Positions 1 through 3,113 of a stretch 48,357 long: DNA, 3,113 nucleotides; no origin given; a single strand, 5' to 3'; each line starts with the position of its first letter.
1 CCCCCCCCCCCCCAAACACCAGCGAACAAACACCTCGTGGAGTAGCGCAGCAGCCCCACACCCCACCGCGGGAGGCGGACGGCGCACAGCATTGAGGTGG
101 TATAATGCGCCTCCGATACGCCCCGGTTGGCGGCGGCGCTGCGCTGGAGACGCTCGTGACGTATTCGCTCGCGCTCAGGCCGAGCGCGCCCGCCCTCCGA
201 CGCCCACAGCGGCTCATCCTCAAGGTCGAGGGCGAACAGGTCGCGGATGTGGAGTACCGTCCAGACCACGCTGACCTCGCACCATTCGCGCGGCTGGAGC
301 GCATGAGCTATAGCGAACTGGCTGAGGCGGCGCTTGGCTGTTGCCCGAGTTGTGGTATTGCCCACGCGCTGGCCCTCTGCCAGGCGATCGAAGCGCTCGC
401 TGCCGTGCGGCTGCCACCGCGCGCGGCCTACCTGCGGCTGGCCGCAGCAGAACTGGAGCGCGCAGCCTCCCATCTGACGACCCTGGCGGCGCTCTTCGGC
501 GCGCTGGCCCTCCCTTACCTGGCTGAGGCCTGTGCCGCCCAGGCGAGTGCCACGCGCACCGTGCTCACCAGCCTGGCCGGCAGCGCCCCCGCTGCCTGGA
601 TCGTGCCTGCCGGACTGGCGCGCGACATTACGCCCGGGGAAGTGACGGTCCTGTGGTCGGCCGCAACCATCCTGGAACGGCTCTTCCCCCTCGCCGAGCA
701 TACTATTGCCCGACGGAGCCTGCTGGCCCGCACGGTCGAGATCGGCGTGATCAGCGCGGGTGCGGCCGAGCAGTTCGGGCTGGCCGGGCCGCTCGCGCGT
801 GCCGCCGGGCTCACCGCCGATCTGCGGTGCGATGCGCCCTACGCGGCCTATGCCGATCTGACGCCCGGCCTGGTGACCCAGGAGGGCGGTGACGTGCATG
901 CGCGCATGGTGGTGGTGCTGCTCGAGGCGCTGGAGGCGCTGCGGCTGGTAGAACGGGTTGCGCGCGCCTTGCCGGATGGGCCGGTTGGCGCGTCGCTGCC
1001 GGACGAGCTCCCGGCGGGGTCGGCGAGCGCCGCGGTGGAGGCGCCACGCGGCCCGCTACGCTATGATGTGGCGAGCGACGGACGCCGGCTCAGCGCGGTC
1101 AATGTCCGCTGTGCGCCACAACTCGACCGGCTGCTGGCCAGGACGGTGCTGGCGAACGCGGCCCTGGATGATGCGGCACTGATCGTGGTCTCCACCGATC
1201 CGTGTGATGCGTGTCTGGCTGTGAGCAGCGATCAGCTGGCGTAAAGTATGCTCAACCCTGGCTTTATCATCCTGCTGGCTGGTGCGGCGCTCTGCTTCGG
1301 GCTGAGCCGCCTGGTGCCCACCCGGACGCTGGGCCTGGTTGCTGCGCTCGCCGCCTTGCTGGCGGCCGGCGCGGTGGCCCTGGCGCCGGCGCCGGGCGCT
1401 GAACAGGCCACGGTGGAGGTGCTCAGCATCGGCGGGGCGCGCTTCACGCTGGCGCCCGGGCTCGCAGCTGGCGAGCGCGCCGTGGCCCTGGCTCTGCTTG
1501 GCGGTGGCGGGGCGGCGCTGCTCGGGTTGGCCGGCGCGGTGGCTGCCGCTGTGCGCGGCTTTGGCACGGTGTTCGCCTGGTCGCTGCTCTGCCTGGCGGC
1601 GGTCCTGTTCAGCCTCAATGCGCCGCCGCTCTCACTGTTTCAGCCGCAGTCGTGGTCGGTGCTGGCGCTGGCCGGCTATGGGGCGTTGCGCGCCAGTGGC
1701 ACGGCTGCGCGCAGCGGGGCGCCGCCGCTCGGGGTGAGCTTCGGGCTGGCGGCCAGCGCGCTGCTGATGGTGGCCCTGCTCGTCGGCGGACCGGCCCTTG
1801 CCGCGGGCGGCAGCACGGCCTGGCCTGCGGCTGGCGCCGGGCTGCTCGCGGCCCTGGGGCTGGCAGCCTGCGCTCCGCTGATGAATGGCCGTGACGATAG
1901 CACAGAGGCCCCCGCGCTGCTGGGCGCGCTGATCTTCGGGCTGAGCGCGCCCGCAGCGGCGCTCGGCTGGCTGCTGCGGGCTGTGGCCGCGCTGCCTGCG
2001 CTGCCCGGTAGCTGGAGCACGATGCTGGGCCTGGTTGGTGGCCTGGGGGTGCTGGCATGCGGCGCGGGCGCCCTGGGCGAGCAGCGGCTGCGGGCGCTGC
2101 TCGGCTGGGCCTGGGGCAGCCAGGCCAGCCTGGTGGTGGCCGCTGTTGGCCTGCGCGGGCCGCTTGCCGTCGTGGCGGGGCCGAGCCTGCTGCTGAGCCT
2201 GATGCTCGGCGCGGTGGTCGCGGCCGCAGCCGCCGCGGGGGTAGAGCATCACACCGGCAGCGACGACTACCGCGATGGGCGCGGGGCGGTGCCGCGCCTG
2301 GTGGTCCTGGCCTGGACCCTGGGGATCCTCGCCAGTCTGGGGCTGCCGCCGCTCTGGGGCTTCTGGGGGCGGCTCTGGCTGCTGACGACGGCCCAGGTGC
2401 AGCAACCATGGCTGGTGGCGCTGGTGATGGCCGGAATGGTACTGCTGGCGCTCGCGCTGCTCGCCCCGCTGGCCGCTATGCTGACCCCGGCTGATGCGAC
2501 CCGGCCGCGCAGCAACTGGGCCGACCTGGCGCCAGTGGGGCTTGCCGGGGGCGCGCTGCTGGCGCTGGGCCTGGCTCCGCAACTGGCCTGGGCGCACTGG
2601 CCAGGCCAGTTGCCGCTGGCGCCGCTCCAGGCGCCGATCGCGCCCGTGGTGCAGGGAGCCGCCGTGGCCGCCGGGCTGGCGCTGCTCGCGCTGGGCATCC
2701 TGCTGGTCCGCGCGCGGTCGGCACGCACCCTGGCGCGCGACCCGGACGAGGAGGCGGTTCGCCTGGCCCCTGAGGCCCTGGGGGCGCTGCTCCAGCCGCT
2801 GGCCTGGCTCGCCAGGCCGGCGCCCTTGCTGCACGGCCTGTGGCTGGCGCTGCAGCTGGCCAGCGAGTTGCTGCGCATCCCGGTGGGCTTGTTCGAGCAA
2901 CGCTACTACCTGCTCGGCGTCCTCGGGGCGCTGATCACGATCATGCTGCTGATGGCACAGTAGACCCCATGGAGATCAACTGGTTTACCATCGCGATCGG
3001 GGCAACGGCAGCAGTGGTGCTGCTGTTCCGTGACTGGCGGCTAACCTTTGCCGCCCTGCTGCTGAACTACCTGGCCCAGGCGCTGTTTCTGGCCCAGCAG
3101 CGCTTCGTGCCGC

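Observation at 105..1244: Short, eroded NuoD/HycE-like subunit that still keeps all four [NiFe]-ligand cysteine positions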

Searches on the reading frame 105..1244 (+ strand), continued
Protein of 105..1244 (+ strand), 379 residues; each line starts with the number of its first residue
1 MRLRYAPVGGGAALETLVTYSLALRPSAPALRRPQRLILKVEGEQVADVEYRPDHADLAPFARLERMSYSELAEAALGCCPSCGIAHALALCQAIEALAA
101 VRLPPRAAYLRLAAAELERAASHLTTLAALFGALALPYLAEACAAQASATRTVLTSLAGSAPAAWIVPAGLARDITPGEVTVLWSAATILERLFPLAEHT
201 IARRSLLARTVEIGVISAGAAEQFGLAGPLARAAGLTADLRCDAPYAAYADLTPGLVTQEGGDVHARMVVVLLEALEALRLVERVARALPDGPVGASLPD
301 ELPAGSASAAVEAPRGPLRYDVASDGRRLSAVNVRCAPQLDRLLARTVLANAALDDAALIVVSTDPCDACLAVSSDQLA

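Call 70: search_protein_families(library=ncbifam, proteins=[P0332, P0334, P0337, P0338, P0339, P0340, P0341, P0343, P0347, P0348], max_evalue=1e-20)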
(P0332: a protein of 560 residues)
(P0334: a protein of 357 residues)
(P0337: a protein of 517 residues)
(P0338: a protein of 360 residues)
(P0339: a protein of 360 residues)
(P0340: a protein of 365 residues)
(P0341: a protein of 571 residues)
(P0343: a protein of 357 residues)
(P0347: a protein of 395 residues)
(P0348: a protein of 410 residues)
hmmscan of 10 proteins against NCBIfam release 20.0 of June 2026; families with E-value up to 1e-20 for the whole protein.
P0332 (560 aa): 12 families
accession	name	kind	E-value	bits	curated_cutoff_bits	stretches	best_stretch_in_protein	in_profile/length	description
NF004739.1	PRK06075.1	equivalog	2.9e-109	365.4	360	1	175-453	2-280/384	NADH-quinone oxidoreductase subunit D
NF009808.0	PRK13292.1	equivalog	3.8e-105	352.5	1156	1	64-450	290-684/791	NADH-quinone oxidoreductase subunit B/C/D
TIGR01962.1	NuoD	equivalog_domain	5.4e-98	328.4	459.35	1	175-454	4-283/386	NADH dehydrogenase (quinone) subunit D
NF040602.1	F420_dehyd_FpoD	exception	5.1e-93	312.1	600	1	176-530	10-372/372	F420H2 dehydrogenase subunit FpoD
NF008974.0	PRK12322.1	equivalog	1.3e-91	307.3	522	1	174-525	7-361/366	NADH-quinone oxidoreductase subunit D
NF008728.0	PRK11742.1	equivalog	2.7e-91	306.7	840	1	65-456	93-497/598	NADH-quinone oxidoreductase subunit C/D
NF005649.0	PRK07415.1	equivalog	4.8e-73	246.4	583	1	176-451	13-289/394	NAD(P)H-quinone oxidoreductase subunit H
TIGR01961.1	NuoC_fam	subfamily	1.7e-26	93.1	122.45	1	41-145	12-119/122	NADH (or F420H2) dehydrogenase, subunit C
NF005832.0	PRK07735.1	equivalog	7.5e-24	84.7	431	1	54-146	333-425/430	NADH-quinone oxidoreductase subunit C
NF004735.0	PRK06074.2-2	equivalog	2e-23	83.1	176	1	7-145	6-147/158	NADH-quinone oxidoreductase subunit C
NF040611.1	F420_dehyd_FpoC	exception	4e-23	82.1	220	1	6-145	5-147/158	F420H2 dehydrogenase subunit FpoC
NF004737.0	PRK06074.2-4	equivalog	3.2e-22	79.1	144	1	55-145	37-125/150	NADH-quinone oxidoreductase subunit C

P0334 (357 aa): 7 families
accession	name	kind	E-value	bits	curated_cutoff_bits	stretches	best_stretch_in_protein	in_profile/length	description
NF004739.1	PRK06075.1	equivalog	1.9e-76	257.3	360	1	4-278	2-278/384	NADH-quinone oxidoreductase subunit D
NF040602.1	F420_dehyd_FpoD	exception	3.1e-74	250.2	600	1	4-357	9-372/372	F420H2 dehydrogenase subunit FpoD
TIGR01962.1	NuoD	equivalog_domain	5.2e-63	213.2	459.35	1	3-278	3-280/386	NADH dehydrogenase (quinone) subunit D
NF008974.0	PRK12322.1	equivalog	7.2e-61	206.2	522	1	4-356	8-365/366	NADH-quinone oxidoreductase subunit D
NF009808.0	PRK13292.1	equivalog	1.8e-53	181.6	1156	1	3-275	408-682/791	NADH-quinone oxidoreductase subunit B/C/D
NF008728.0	PRK11742.1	equivalog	3.5e-43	147.9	840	1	4-283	216-497/598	NADH-quinone oxidoreductase subunit C/D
NF005649.0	PRK07415.1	equivalog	7.2e-41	140.5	583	1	2-278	10-289/394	NAD(P)H-quinone oxidoreductase subunit H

P0337 (517 aa): 7 families
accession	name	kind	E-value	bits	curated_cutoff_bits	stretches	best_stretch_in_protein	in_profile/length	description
NF004739.1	PRK06075.1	equivalog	8.8e-109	363.8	360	1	162-441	2-281/384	NADH-quinone oxidoreductase subunit D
TIGR01962.1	NuoD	equivalog_domain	1.5e-95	320.3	459.35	1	160-442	2-284/386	NADH dehydrogenase (quinone) subunit D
NF009808.0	PRK13292.1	equivalog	3.4e-95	319.5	1156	1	77-436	310-683/791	NADH-quinone oxidoreductase subunit B/C/D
NF040602.1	F420_dehyd_FpoD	exception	4.3e-93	312.3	600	1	159-517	6-372/372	F420H2 dehydrogenase subunit FpoD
NF008974.0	PRK12322.1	equivalog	2.4e-88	296.6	522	1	158-513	4-362/366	NADH-quinone oxidoreductase subunit D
NF008728.0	PRK11742.1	equivalog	5.5e-80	269.4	840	1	161-439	215-493/598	NADH-quinone oxidoreductase subunit C/D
NF005649.0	PRK07415.1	equivalog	1.1e-71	242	583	1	155-437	5-288/394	NAD(P)H-quinone oxidoreductase subunit H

P0338 (360 aa): 7 families
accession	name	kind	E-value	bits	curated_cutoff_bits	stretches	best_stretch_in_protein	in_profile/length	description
NF004739.1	PRK06075.1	equivalog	7.1e-106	354.2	360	1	5-285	2-282/384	NADH-quinone oxidoreductase subunit D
TIGR01962.1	NuoD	equivalog_domain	2.2e-95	319.8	459.35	1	3-285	2-284/386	NADH dehydrogenase (quinone) subunit D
NF040602.1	F420_dehyd_FpoD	exception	5.4e-93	312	600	1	3-360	7-372/372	F420H2 dehydrogenase subunit FpoD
NF008974.0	PRK12322.1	equivalog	1.1e-88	297.7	522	1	3-355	6-361/366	NADH-quinone oxidoreductase subunit D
NF009808.0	PRK13292.1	equivalog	1.7e-77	261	1156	1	6-279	410-683/791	NADH-quinone oxidoreductase subunit B/C/D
NF008728.0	PRK11742.1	equivalog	1.5e-70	238.3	840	1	7-289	218-500/598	NADH-quinone oxidoreductase subunit C/D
NF005649.0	PRK07415.1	equivalog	8.5e-70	235.8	583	1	3-280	10-288/394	NAD(P)H-quinone oxidoreductase subunit H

P0339 (360 aa): 8 families
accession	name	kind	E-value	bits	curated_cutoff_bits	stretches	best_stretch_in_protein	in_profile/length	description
NF004739.1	PRK06075.1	equivalog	1.1e-96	324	360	1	5-280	3-278/384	NADH-quinone oxidoreductase subunit D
NF040602.1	F420_dehyd_FpoD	exception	1.4e-87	294.2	600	1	3-360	8-372/372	F420H2 dehydrogenase subunit FpoD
TIGR01962.1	NuoD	equivalog_domain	4.7e-86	289.1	459.35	1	3-280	3-280/386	NADH dehydrogenase (quinone) subunit D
NF008974.0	PRK12322.1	equivalog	7.1e-81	272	522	1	5-354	9-360/366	NADH-quinone oxidoreductase subunit D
NF009808.0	PRK13292.1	equivalog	9.4e-73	245.3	1156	1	3-277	408-682/791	NADH-quinone oxidoreductase subunit B/C/D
NF008728.0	PRK11742.1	equivalog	1.9e-67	228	840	1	5-280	217-492/598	NADH-quinone oxidoreductase subunit C/D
NF005649.0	PRK07415.1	equivalog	3.4e-63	214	583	1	4-279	12-288/394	NAD(P)H-quinone oxidoreductase subunit H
TIGR03295.1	frhA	equivalog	7.3e-22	77.9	392.5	0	38-186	38-193/412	coenzyme F420 hydrogenase subunit alpha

P0340 (365 aa): 7 families
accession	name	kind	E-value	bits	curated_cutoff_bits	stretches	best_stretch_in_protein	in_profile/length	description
NF004739.1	PRK06075.1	equivalog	9.5e-94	314.3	360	1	8-365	2-384/384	NADH-quinone oxidoreductase subunit D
NF040602.1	F420_dehyd_FpoD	exception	3.1e-89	299.6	600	1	4-364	5-371/372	F420H2 dehydrogenase subunit FpoD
TIGR01962.1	NuoD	equivalog_domain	2.8e-80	270.1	459.35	1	6-289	2-283/386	NADH dehydrogenase (quinone) subunit D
NF008974.0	PRK12322.1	equivalog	1.1e-75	254.9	522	1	3-359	3-360/366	NADH-quinone oxidoreductase subunit D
NF009808.0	PRK13292.1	equivalog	3.6e-65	220.2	1156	1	4-289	405-688/791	NADH-quinone oxidoreductase subunit B/C/D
NF008728.0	PRK11742.1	equivalog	1.2e-56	192.4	840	1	7-291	215-497/598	NADH-quinone oxidoreductase subunit C/D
NF005649.0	PRK07415.1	equivalog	1.5e-56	192.1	583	1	3-285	7-288/394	NAD(P)H-quinone oxidoreductase subunit H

P0341 (571 aa): 7 families
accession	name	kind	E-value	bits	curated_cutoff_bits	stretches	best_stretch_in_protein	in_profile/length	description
NF004739.1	PRK06075.1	equivalog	1.7e-97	326.6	360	1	204-482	2-280/384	NADH-quinone oxidoreductase subunit D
TIGR01962.1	NuoD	equivalog_domain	2e-86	290.3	459.35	1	203-484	3-284/386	NADH dehydrogenase (quinone) subunit D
NF040602.1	F420_dehyd_FpoD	exception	2.6e-84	283.4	600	1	203-559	8-372/372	F420H2 dehydrogenase subunit FpoD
NF009808.0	PRK13292.1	equivalog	2.2e-80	270.6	1156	1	101-478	299-683/791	NADH-quinone oxidoreductase subunit B/C/D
NF008974.0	PRK12322.1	equivalog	3.7e-79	266.3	522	1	202-553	6-360/366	NADH-quinone oxidoreductase subunit D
NF008728.0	PRK11742.1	equivalog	4.7e-71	239.9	840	1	97-488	94-500/598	NADH-quinone oxidoreductase subunit C/D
NF005649.0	PRK07415.1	equivalog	2.7e-62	211.1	583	1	198-479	6-288/394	NAD(P)H-quinone oxidoreductase subunit H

P0343 (357 aa): 7 families
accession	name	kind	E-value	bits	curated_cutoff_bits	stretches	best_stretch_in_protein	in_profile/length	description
NF004739.1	PRK06075.1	equivalog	7.3e-87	291.6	360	1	5-280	3-280/384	NADH-quinone oxidoreductase subunit D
NF040602.1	F420_dehyd_FpoD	exception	9.5e-84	281.5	600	1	4-357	9-372/372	F420H2 dehydrogenase subunit FpoD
TIGR01962.1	NuoD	equivalog_domain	2.8e-76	256.9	459.35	1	4-280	4-282/386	NADH dehydrogenase (quinone) subunit D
NF008974.0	PRK12322.1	equivalog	4.3e-73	246.4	522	1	5-350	9-359/366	NADH-quinone oxidoreductase subunit D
NF009808.0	PRK13292.1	equivalog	5.5e-58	196.5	1156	1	4-276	409-683/791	NADH-quinone oxidoreductase subunit B/C/D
NF008728.0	PRK11742.1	equivalog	1.7e-53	181.9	840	1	5-286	217-500/598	NADH-quinone oxidoreductase subunit C/D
NF005649.0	PRK07415.1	equivalog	2e-51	175.3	583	1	4-277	12-288/394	NAD(P)H-quinone oxidoreductase subunit H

P0347 (395 aa): 7 families
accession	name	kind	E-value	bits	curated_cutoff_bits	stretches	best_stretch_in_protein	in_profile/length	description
NF004739.1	PRK06075.1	equivalog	9.5e-102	340.6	360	2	13-294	2-283/384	NADH-quinone oxidoreductase subunit D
NF040602.1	F420_dehyd_FpoD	exception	1.1e-90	304.3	600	1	15-371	11-372/372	F420H2 dehydrogenase subunit FpoD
TIGR01962.1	NuoD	equivalog_domain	1.1e-88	297.8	459.35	1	14-295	5-286/386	NADH dehydrogenase (quinone) subunit D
NF008974.0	PRK12322.1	equivalog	2.4e-76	257.1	522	1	12-370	7-365/366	NADH-quinone oxidoreductase subunit D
NF009808.0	PRK13292.1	equivalog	3.5e-72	243.4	1156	1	14-295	410-691/791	NADH-quinone oxidoreductase subunit B/C/D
NF005649.0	PRK07415.1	equivalog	9e-64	215.9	583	1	14-288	13-288/394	NAD(P)H-quinone oxidoreductase subunit H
NF008728.0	PRK11742.1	equivalog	1.5e-59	201.9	840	1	14-291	217-494/598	NADH-quinone oxidoreductase subunit C/D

P0348 (410 aa): 7 families
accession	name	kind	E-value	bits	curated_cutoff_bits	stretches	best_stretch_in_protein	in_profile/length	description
NF004739.1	PRK06075.1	equivalog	6.8e-103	344.4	360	1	11-289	2-280/384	NADH-quinone oxidoreductase subunit D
TIGR01962.1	NuoD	equivalog_domain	1.3e-92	310.6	459.35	1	9-290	2-283/386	NADH dehydrogenase (quinone) subunit D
NF040602.1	F420_dehyd_FpoD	exception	1.8e-86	290.5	600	1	11-366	9-372/372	F420H2 dehydrogenase subunit FpoD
NF008974.0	PRK12322.1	equivalog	1.8e-82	277.3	522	1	9-360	6-360/366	NADH-quinone oxidoreductase subunit D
NF009808.0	PRK13292.1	equivalog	6.3e-71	239.3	1156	1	6-285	404-683/791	NADH-quinone oxidoreductase subunit B/C/D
NF008728.0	PRK11742.1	equivalog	3e-66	224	840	1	5-295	210-500/598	NADH-quinone oxidoreductase subunit C/D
NF005649.0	PRK07415.1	equivalog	3.2e-63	214.1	583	1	9-286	10-288/394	NAD(P)H-quinone oxidoreductase subunit H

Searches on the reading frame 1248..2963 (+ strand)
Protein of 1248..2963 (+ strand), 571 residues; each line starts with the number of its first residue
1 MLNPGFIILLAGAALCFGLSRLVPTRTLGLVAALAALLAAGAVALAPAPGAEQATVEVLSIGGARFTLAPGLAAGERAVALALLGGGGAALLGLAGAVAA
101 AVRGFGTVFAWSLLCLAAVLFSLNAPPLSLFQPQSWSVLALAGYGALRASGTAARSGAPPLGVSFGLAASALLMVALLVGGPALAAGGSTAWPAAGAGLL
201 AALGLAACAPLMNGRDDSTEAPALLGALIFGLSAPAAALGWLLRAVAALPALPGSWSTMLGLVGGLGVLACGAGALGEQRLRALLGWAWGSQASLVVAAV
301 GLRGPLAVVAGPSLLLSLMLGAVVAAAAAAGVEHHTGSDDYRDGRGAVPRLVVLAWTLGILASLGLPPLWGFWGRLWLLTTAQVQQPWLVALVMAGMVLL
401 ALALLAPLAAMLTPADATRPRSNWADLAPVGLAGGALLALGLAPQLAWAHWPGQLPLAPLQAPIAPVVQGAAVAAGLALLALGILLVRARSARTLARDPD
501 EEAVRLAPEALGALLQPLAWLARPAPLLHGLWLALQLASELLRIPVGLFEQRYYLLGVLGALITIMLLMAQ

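Call 4: search_protein_families(library=ncbifam, proteins=[window:1248-2963:+], max_evalue=0.01)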
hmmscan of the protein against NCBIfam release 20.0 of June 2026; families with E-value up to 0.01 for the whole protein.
window:1248-2963:+ (571 aa): 4 families
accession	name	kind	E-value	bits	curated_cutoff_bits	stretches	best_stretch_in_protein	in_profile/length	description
NF009306.0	PRK12663.1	equivalog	5.9e-07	28.6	542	1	254-411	270-430/498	Na+/H+ antiporter subunit D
NF005045.0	PRK06458.1-5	equivalog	2.1e-06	27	543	1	216-451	236-474/484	hydrogenase 4 subunit F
TIGR01972.1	NDH_I_M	subfamily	9.7e-06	24.5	263.8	1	220-445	236-469/486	NADH-quinone oxidoreductase subunit M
NF004445.0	PRK05777.2-3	equivalog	6.1e-05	22.2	408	1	325-392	344-411/475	NADH-quinone oxidoreductase subunit NuoN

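Call 5: search_protein_families(library=pfam, proteins=[window:1248-2963:+], max_evalue=0.01)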
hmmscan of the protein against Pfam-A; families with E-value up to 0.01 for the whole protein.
window:1248-2963:+ (571 aa): 1 family
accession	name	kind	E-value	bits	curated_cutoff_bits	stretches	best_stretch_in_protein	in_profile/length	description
PF00361.26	Proton_antipo_M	-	9.2e-07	28.8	21.5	1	203-396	93-290/294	NADH:quinone oxidoreductase/Mrp antiporter, TM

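Call 83: search_solved_structures(query=A7, max_evalue=0.1, show_alignments=1)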
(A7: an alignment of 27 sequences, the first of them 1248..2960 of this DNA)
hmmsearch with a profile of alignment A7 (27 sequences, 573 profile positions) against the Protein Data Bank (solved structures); distinct sequences matched with E-value up to 0.1: 85 (the best 60 are shown).
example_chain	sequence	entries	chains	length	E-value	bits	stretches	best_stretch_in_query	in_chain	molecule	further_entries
6cfw_H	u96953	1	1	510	4.1e-21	78.3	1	161-457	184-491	Monovalent cation/H+ antiporter subunit D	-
6u8y_H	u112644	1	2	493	1.7e-19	73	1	135-459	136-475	NADH dehydrogenase subunit N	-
7qru_D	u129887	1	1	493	1.9e-17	66.2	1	19-456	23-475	Na+/H+ antiporter subunit D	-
8e9g_N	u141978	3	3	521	3.8e-17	65.2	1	164-457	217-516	NADH-quinone oxidoreductase subunit N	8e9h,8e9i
5cod_L1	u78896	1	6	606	4.5e-17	65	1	52-403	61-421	NADH-ubiquinone oxidoreductase chain 5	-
7v2d_l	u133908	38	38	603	4.5e-17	65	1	41-403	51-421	NADH-ubiquinone oxidoreductase chain 5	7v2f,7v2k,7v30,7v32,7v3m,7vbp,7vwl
7v2c_l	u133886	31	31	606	4.5e-17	65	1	41-403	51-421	NADH-ubiquinone oxidoreductase chain 5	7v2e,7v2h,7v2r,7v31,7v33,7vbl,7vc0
7d3u_A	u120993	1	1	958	5.4e-17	64.8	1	2-489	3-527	Monovalent Na+/H+ antiporter subunit A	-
5lc5_L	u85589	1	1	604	6.6e-17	64.5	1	52-403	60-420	NADH-ubiquinone oxidoreductase chain 5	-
9w2u_L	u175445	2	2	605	6.6e-17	64.5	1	52-403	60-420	NADH-ubiquinone oxidoreductase chain 5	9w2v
5ldw_L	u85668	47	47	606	6.7e-17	64.5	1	52-403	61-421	NADH-ubiquinone oxidoreductase chain 5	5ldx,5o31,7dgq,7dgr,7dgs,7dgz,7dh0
6z16_A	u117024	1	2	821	9.3e-17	64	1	60-458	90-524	Multisubunit Na+/H+ antiporter, A subunit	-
5gpn_j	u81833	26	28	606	1e-16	63.9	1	41-403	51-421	NADH-ubiquinone oxidoreductase chain 5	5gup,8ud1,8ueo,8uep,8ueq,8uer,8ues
5lnk_L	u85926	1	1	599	1.1e-16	63.8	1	49-403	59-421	Mitochondrial complex I, ND5 subunit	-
6q9b_D5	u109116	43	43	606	1.1e-16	63.7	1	49-403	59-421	NADH-ubiquinone oxidoreductase chain 5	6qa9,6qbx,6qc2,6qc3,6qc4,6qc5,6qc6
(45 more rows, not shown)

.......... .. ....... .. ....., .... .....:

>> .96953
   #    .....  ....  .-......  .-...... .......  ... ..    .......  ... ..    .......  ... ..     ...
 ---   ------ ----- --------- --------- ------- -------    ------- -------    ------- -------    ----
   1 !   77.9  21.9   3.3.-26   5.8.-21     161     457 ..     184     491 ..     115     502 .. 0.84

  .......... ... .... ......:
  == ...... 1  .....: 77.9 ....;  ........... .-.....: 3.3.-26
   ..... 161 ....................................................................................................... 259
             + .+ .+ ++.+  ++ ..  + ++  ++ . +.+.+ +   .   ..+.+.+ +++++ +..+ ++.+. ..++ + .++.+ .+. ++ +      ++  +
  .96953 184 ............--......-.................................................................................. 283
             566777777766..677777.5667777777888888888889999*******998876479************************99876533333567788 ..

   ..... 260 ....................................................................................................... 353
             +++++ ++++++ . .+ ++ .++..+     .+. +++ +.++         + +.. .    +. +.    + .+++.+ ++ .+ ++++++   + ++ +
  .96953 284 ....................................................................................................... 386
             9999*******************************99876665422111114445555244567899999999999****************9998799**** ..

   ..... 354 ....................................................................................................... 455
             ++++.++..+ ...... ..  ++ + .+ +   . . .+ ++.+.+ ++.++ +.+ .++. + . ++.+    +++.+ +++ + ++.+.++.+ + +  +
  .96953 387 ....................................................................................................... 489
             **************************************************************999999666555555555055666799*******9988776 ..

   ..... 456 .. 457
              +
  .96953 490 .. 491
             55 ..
